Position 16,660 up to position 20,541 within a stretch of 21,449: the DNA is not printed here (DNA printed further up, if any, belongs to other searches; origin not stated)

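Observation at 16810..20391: Unusual TerB-like + 3x FHA-like + ABCG-type transporter with a giant loop before the last TM (an extended Rv1747-like architecture)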

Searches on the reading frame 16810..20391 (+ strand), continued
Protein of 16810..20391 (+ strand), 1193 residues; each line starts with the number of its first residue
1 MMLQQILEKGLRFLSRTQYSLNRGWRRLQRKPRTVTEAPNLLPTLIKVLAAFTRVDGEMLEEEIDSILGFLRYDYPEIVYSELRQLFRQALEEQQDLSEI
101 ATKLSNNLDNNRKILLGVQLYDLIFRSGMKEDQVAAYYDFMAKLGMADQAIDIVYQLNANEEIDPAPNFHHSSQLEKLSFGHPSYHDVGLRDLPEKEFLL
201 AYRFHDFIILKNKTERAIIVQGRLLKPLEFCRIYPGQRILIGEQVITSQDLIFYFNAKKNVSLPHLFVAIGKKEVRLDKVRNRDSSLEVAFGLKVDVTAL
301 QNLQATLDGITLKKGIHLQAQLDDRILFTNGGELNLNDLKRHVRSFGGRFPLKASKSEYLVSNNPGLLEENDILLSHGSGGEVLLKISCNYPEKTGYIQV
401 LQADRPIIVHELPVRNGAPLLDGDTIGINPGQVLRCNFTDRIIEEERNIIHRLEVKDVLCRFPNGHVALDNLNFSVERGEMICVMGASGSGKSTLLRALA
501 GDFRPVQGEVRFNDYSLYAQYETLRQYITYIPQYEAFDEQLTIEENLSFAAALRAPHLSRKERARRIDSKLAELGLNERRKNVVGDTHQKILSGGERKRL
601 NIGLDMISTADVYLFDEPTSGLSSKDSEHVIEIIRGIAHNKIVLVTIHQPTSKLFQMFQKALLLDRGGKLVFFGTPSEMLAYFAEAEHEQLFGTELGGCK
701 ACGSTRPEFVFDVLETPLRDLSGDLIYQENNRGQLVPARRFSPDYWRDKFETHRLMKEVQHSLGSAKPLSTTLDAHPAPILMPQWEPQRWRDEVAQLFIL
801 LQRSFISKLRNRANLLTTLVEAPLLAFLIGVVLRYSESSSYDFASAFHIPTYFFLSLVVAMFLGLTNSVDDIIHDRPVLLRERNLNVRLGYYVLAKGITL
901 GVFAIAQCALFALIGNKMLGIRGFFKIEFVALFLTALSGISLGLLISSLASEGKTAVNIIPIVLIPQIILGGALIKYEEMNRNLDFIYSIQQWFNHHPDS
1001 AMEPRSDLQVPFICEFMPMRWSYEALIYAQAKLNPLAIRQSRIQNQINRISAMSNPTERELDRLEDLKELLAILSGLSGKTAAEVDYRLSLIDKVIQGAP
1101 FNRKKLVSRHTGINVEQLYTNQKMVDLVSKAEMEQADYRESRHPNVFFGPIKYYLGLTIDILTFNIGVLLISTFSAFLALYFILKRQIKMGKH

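Call 7: find_homologous_proteins(query=window:16810-20388:+, max_evalue=1e-10)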
Query window:16810-20388:+ (1193 aa): 2551 proteins with E <= 1e-10 among 8000 candidates; the best 120 are listed.
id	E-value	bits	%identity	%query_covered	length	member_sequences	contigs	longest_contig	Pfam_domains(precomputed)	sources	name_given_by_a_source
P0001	0.0e+0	2567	95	100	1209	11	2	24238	PF01061.30,PF00005.34,PF12698.14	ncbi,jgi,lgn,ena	-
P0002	0.0e+0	2475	91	100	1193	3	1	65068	PF01061.30,PF00005.34,PF12698.14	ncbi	ncbi:MAG: ATP-binding cassette domain-containing protein [Chthoniobacterales bacterium]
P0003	0.0e+0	2404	89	100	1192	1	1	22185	PF01061.30,PF00005.34,PF12698.14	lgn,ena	-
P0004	0.0e+0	2376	88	100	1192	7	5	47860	PF01061.30,PF00005.34,PF13191.13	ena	-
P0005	0.0e+0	2334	86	100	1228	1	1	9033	PF01061.30,PF00005.34,PF12698.14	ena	-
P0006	0.0e+0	2232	82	100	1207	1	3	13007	PF01061.30,PF00005.34,PF12698.14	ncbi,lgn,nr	ncbi:MAG: ATP-binding cassette domain-containing protein [Chthoniobacterales bacterium]|nr:ATP-bindi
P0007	0.0e+0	2208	81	100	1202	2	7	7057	PF01061.30,PF00005.34,PF12698.14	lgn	-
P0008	0.0e+0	2198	82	99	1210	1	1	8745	PF01061.30,PF00005.34,PF12698.14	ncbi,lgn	ncbi:MAG: ATP-binding cassette domain-containing protein [Chthoniobacterales bacterium]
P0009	0.0e+0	2194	82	100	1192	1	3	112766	PF01061.30,PF00005.34,PF12698.14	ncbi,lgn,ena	-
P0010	0.0e+0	2154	80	100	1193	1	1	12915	PF01061.30,PF00005.34,PF12698.14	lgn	-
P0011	0.0e+0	2154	80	100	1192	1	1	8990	PF01061.30,PF00005.34,PF12698.14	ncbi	-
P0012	0.0e+0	2128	79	100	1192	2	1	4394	PF01061.30,PF00005.34,PF12698.14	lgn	-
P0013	0.0e+0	2128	79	100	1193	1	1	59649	PF01061.30,PF00005.34,PF12698.14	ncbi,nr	ncbi:MAG: ATP-binding cassette domain-containing protein [Verrucomicrobiae bacterium]|nr:ATP-binding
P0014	0.0e+0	2125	79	100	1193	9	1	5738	PF01061.30,PF00005.34,PF12698.14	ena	-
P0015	0.0e+0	2124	79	100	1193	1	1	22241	PF01061.30,PF00005.34,PF12698.14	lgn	-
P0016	0.0e+0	2115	79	100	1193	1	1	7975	PF01061.30,PF00005.34,PF12698.14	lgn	-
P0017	0.0e+0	2113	78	100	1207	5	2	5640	PF01061.30,PF00005.34,PF12698.14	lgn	-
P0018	0.0e+0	2104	78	100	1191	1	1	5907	PF01061.30,PF00005.34,PF12698.14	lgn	-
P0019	0.0e+0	2042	77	97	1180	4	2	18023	PF01061.30,PF00005.34,PF12698.14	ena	-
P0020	0.0e+0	1978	81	87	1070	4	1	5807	PF01061.30,PF00005.34,PF12698.14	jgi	jgi:ABC-type multidrug transport system ATPase subunit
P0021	0.0e+0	1967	73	100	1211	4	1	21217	PF01061.30,PF00005.34,PF12698.14,PF13191.13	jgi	-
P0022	0.0e+0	1964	74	99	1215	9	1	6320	PF01061.30,PF00005.34,PF12698.14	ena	-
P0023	0.0e+0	1963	73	99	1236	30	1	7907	PF01061.30,PF00005.34,PF12698.14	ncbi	-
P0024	0.0e+0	1963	73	98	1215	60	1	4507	PF01061.30,PF00005.34,PF12698.14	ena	-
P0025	0.0e+0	1961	73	99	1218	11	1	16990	PF01061.30,PF00005.34,PF12698.14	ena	-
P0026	0.0e+0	1952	73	99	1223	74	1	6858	PF01061.30,PF00005.34,PF12698.14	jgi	jgi:ABC transport system ATP-binding/permease protein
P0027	0.0e+0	1952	73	99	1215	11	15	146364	PF01061.30,PF00005.34,PF12698.14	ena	-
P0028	0.0e+0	1944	73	99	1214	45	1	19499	PF01061.30,PF00005.34,PF12698.14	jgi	jgi:ABC-type multidrug transport system ATPase subunit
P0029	0.0e+0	1944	73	99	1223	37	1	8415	PF01061.30,PF00005.34,PF12698.14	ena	-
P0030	0.0e+0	1942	72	99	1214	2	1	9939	PF01061.30,PF00005.34,PF12698.14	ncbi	-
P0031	0.0e+0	1942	72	99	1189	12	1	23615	PF01061.30,PF00005.34,PF12698.14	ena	-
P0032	0.0e+0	1942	74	97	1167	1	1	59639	PF01061.30,PF00005.34,PF12698.14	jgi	jgi:ABC-type multidrug transport system ATPase subunit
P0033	0.0e+0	1940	72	99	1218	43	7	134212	PF01061.30,PF00005.34,PF12698.14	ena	-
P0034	0.0e+0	1939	73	99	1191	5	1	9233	PF01061.30,PF00005.34,PF12698.14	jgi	-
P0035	0.0e+0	1929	72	97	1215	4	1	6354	PF01061.30,PF00005.34,PF12698.14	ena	-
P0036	0.0e+0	1920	73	97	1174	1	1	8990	PF01061.30,PF00005.34,PF12698.14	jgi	-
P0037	0.0e+0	1914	72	99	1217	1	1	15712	PF01061.30,PF00005.34,PF12698.14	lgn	-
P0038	0.0e+0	1913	71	99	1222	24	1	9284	PF01061.30,PF00005.34,PF12698.14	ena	-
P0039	0.0e+0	1911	70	99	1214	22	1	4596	PF01061.30,PF00005.34,PF12698.14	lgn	-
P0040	0.0e+0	1910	71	99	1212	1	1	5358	PF01061.30,PF00005.34,PF12698.14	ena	-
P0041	0.0e+0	1906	71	99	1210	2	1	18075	PF01061.30,PF00005.34,PF12698.14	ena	-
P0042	0.0e+0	1905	71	99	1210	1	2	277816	PF01061.30,PF00005.34,PF12698.14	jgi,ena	jgi:ABC-type multidrug transport system ATPase subunit/ABC-type transport system involved in cytochr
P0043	0.0e+0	1904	71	99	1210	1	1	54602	PF01061.30,PF00005.34,PF12698.14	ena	-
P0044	0.0e+0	1904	71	99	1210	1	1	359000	PF01061.30,PF00005.34,PF12698.14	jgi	jgi:ABC-type multidrug transport system ATPase subunit/ABC-type transport system involved in cytochr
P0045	0.0e+0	1904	71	99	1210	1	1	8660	PF01061.30,PF00005.34,PF12698.14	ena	-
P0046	0.0e+0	1904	70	99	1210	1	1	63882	PF01061.30,PF00005.34,PF12698.14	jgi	jgi:ABC transport system ATP-binding/permease protein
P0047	0.0e+0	1904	71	99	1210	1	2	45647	PF01061.30,PF00005.34,PF12698.14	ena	-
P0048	0.0e+0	1903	70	99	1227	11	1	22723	PF01061.30,PF00005.34,PF12698.14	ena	-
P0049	0.0e+0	1903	70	99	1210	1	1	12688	PF01061.30,PF00005.34,PF12698.14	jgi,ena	-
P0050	0.0e+0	1903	71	99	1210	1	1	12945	PF01061.30,PF00005.34,PF12698.14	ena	-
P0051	0.0e+0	1903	71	99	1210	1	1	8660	PF01061.30,PF00005.34,PF12698.14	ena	-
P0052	0.0e+0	1903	71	99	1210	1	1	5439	PF01061.30,PF00005.34,PF12698.14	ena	-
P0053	0.0e+0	1903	70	99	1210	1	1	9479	PF01061.30,PF00005.34,PF12698.14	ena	-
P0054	0.0e+0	1902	70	99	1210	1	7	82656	PF01061.30,PF00005.34,PF12698.14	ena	-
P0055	0.0e+0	1902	70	99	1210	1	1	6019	PF01061.30,PF00005.34,PF12698.14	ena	-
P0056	0.0e+0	1902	71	99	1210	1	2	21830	PF01061.30,PF00005.34,PF12698.14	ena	-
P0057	0.0e+0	1902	70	99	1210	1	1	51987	PF01061.30,PF00005.34,PF12698.14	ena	-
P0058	0.0e+0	1902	70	99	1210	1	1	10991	PF01061.30,PF00005.34,PF12698.14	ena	-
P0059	0.0e+0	1902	70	99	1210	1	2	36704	PF01061.30,PF00005.34,PF12698.14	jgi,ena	-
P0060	0.0e+0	1901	70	99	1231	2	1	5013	PF01061.30,PF00005.34,PF12698.14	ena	-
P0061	0.0e+0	1901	70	99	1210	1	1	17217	PF01061.30,PF00005.34,PF12698.14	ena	-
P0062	0.0e+0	1900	70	99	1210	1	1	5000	PF01061.30,PF00005.34,PF12698.14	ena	-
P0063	0.0e+0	1900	70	99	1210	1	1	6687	PF01061.30,PF00005.34,PF12698.14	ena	-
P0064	0.0e+0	1899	70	99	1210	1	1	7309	PF01061.30,PF00005.34,PF12698.14,PF13191.13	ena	-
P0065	0.0e+0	1899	70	99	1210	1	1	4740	PF01061.30,PF00005.34,PF12698.14,PF13191.13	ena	-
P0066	0.0e+0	1899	70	99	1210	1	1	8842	PF01061.30,PF00005.34,PF12698.14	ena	-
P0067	0.0e+0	1899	70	99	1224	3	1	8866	PF01061.30,PF00005.34,PF12698.14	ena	-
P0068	0.0e+0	1898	70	99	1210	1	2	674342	PF01061.30,PF00005.34,PF12698.14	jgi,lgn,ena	jgi:ABC-type multidrug transport system ATPase subunit/ABC-type transport system involved in cytochr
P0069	0.0e+0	1896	70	99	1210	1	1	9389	PF01061.30,PF00005.34,PF12698.14,PF13191.13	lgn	-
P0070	0.0e+0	1896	70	99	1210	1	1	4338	PF01061.30,PF00005.34,PF12698.14,PF13191.13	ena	-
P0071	0.0e+0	1894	70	99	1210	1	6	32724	PF01061.30,PF00005.34,PF12698.14,PF13191.13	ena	-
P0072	0.0e+0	1893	70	99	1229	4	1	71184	PF01061.30,PF00005.34,PF12698.14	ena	-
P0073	0.0e+0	1890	70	99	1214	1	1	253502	PF01061.30,PF00005.34,PF12698.14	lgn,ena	-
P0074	0.0e+0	1890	70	99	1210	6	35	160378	PF01061.30,PF00005.34,PF12698.14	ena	-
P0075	0.0e+0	1888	70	99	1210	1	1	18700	PF01061.30,PF00005.34,PF12698.14,PF13191.13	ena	-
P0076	0.0e+0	1884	70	99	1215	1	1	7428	PF01061.30,PF00005.34,PF12698.14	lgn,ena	-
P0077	0.0e+0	1884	71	99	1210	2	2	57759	PF01061.30,PF00005.34,PF12698.14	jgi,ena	-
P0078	0.0e+0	1883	70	98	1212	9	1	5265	PF01061.30,PF00005.34,PF12698.14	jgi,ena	jgi:ABC-type multidrug transport system ATPase subunit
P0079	0.0e+0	1879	70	99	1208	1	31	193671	PF01061.30,PF00005.34,PF12698.14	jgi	jgi:ABC-type multidrug transport system ATPase subunit/ABC-type transport system involved in cytochr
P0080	0.0e+0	1878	70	99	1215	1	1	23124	PF01061.30,PF00005.34,PF12698.14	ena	-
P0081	0.0e+0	1876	70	99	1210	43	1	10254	PF01061.30,PF00005.34,PF12698.14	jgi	jgi:ABC-type multidrug transport system ATPase subunit/ABC-type transport system involved in cytochr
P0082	0.0e+0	1875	70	99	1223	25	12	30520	PF01061.30,PF00005.34,PF12698.14,PF13191.13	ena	-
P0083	0.0e+0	1873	70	99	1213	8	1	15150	PF01061.30,PF00005.34,PF12698.14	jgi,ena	jgi:ABC-type multidrug transport system ATPase subunit/ABC-type transport system involved in cytochr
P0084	0.0e+0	1873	82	85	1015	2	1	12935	PF01061.30,PF00005.34,PF12698.14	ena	-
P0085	0.0e+0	1870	69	99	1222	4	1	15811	PF01061.30,PF00005.34,PF12698.14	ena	-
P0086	0.0e+0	1868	70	99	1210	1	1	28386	PF01061.30,PF00005.34,PF12698.14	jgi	jgi:ABC transport system ATP-binding/permease protein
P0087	0.0e+0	1865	70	99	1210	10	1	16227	PF01061.30,PF00005.34,PF12698.14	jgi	-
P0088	0.0e+0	1865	69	99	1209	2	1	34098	PF01061.30,PF00005.34,PF12698.14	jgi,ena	-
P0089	0.0e+0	1861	69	99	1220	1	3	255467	PF01061.30,PF00005.34,PF12698.14,PF13191.13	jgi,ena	-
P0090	0.0e+0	1849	73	95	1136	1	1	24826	PF01061.30,PF00005.34,PF12698.14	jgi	-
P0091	0.0e+0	1814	68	99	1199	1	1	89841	PF01061.30,PF00005.34,PF12698.14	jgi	-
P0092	0.0e+0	1786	67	99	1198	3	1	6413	PF01061.30,PF00005.34,PF12698.14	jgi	-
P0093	0.0e+0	1782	67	100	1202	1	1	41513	PF01061.30,PF00005.34,PF12698.14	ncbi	-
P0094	0.0e+0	1781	67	100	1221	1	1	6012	PF01061.30,PF00005.34,PF12698.14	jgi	jgi:ABC-type multidrug transport system ATPase subunit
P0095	0.0e+0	1779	67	100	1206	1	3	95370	PF01061.30,PF00005.34,PF12698.14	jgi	jgi:ABC-type multidrug transport system ATPase subunit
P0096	0.0e+0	1777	67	99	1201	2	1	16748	PF01061.30,PF00005.34,PF12698.14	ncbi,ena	-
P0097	0.0e+0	1776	67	100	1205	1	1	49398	PF01061.30,PF00005.34,PF12698.14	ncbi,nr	ncbi:MAG: ATP-binding cassette domain-containing protein [Terrimicrobiaceae bacterium]|nr:ATP-bindin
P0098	0.0e+0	1772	67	100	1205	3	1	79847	PF01061.30,PF00005.34,PF12698.14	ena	-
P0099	0.0e+0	1771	67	99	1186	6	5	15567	PF01061.30,PF00005.34,PF12698.14,PF13191.13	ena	-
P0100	0.0e+0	1771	67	100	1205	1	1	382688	PF01061.30,PF00005.34,PF12698.14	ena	-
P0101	0.0e+0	1770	66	100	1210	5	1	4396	PF01061.30,PF00005.34,PF12698.14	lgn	-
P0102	0.0e+0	1767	66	99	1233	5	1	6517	PF01061.30,PF00005.34,PF12698.14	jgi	-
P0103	0.0e+0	1766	67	97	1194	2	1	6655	PF01061.30,PF00005.34,PF12698.14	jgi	-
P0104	0.0e+0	1766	66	99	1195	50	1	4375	PF01061.30,PF00005.34,PF12698.14,PF13191.13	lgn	-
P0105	0.0e+0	1764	67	98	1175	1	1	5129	PF01061.30,PF00005.34,PF12698.14,PF13191.13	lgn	-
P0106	0.0e+0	1763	67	99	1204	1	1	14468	PF01061.30,PF00005.34,PF12698.14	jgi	-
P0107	0.0e+0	1762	66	99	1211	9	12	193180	PF01061.30,PF00005.34,PF12698.14,PF13191.13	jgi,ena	-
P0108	0.0e+0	1762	66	100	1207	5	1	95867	PF01061.30,PF00005.34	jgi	-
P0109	0.0e+0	1761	67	98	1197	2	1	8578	PF01061.30,PF00005.34,PF12698.14,PF13191.13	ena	-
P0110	0.0e+0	1759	66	100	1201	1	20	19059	PF01061.30,PF00005.34,PF12698.14,PF13191.13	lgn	-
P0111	0.0e+0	1758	66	99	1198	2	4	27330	PF01061.30,PF00005.34,PF12698.14,PF13191.13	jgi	jgi:ABC-type multidrug transport system ATPase subunit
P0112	0.0e+0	1757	66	99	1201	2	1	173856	PF01061.30,PF00005.34,PF12698.14,PF13191.13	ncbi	-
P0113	0.0e+0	1756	67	98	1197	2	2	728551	PF01061.30,PF00005.34,PF12698.14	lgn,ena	-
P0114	0.0e+0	1755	65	99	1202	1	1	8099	PF01061.30,PF00005.34,PF12698.14,PF13191.13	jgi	jgi:ABC-type multidrug transport system ATPase subunit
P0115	0.0e+0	1755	66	99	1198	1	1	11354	PF19055.7,PF01061.30,PF00005.34,PF12698.14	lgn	-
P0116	0.0e+0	1755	65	99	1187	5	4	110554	PF01061.30,PF00005.34,PF12698.14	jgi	-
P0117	0.0e+0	1755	65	100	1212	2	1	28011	PF01061.30,PF00005.34,PF12698.14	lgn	-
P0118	0.0e+0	1754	66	99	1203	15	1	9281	PF01061.30,PF00005.34,PF12698.14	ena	-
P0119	0.0e+0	1754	65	99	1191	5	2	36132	PF01061.30,PF00005.34,PF12698.14,PF13191.13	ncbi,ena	ncbi:MAG: ATP-binding cassette domain-containing protein [Terrimicrobiaceae bacterium]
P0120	0.0e+0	1753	67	98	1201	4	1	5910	PF01061.30,PF00005.34,PF12698.14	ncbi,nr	ncbi:MAG TPA: ATP-binding cassette domain-containing protein [Terrimicrobiaceae bacterium]|nr:ATP-bi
